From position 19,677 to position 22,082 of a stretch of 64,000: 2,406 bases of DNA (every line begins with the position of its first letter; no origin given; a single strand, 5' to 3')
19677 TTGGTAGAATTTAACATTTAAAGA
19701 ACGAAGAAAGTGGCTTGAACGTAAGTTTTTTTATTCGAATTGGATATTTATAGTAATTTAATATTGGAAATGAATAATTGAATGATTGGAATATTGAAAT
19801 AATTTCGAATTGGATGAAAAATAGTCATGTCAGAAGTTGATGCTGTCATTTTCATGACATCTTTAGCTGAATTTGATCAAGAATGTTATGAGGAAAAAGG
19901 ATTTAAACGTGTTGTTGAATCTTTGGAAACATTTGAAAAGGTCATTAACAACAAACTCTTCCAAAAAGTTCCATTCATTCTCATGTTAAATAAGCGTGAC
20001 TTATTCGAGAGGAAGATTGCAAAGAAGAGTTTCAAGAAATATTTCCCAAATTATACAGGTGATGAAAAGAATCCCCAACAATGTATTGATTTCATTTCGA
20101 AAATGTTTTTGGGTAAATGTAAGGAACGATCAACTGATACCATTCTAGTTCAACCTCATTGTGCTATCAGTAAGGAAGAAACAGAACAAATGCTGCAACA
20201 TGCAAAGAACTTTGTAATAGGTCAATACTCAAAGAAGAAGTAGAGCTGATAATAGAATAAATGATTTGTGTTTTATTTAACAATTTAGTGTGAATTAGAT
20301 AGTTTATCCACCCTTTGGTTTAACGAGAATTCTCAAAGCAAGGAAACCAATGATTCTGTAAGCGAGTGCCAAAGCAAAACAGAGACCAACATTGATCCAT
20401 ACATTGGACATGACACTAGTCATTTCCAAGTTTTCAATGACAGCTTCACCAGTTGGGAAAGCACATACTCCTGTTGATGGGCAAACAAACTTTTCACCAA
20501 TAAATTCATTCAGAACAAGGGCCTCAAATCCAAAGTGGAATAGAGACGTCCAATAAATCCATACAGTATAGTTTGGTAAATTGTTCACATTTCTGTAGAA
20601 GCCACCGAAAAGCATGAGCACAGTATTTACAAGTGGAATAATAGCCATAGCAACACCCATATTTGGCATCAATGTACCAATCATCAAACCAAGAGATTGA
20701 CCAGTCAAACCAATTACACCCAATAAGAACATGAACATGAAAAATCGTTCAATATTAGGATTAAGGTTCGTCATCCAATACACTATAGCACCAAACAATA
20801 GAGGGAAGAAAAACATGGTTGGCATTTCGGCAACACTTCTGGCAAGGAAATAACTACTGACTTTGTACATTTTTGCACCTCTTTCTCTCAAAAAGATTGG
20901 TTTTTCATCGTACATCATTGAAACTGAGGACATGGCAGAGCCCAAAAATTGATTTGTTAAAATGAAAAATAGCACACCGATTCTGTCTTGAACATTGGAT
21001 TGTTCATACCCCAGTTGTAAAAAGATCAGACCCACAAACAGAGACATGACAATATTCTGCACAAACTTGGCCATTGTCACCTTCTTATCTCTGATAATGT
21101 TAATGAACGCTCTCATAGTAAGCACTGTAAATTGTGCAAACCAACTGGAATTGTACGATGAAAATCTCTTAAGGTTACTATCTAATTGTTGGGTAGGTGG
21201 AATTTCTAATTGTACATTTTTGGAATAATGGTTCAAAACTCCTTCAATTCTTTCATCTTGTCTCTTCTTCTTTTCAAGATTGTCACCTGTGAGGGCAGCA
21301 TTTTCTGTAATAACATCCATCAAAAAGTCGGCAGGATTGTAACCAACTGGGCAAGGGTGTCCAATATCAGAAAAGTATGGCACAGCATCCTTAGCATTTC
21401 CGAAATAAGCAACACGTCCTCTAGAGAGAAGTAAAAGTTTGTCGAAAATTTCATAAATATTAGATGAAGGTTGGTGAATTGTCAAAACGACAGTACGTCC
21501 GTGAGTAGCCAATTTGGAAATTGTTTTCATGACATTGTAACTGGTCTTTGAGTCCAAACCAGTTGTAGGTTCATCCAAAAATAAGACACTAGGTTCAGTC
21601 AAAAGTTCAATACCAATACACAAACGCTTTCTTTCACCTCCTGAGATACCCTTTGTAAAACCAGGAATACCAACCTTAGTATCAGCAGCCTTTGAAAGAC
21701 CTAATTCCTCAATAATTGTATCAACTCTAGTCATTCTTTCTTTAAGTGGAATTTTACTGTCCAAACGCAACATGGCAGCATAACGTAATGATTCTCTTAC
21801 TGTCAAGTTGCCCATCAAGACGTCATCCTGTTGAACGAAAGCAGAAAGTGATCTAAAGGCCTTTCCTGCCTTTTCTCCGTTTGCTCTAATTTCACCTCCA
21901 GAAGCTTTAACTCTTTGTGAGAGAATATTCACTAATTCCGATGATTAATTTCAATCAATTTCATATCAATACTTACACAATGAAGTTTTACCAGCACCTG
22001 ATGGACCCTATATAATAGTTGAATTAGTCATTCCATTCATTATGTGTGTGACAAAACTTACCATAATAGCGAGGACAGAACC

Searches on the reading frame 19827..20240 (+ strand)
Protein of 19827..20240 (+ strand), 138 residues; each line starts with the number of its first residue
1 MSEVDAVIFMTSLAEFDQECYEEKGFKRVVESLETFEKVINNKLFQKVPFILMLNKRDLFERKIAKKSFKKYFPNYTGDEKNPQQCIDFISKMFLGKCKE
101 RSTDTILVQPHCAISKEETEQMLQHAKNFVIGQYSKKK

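Call 51: search_protein_families(library=pfam, proteins=[window:19827-20240:+], max_evalue=0.001)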
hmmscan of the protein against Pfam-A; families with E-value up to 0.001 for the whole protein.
window:19827-20240:+ (138 aa): 1 family
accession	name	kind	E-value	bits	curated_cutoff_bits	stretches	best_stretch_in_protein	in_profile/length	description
PF00503.26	G-alpha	-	2.9e-36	125.7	48.8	1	2-128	205-331/333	G-protein alpha subunit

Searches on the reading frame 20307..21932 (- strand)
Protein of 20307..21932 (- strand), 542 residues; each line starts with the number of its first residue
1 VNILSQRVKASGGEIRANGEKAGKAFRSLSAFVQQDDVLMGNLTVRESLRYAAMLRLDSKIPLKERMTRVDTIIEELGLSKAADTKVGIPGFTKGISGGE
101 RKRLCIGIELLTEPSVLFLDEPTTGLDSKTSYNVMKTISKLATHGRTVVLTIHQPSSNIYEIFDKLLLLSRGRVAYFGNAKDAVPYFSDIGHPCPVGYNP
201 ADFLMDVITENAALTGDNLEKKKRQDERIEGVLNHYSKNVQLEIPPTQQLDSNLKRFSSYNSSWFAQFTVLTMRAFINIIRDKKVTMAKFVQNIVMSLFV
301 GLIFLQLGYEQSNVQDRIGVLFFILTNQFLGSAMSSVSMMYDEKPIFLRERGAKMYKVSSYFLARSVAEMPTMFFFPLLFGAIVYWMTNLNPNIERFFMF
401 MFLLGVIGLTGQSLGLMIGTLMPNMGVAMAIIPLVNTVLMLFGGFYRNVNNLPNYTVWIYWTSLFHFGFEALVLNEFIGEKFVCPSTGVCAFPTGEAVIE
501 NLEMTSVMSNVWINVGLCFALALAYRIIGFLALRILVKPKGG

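Call 51: search_protein_families(library=pfam, proteins=[window:20307-21932:-], max_evalue=0.001)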
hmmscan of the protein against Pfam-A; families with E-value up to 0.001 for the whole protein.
window:20307-21932:- (542 aa): 4 families
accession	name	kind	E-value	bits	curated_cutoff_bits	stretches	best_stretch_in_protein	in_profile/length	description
PF01061.29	ABC2_membrane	-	1e-53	182.4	26.9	1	267-477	2-211/211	ABC-2 type transporter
PF00005.33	ABC_tran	-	6.1e-15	56.5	25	1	1-124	28-137/137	ABC transporter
PF19055.6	ABC2_membrane_7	-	1e-13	51.4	22.7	1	153-208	1-57/410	ABC-2 type transporter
PF12698.13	ABC2_membrane_3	-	1.5e-05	24.7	31.6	1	289-530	135-346/347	ABC-2 family transporter protein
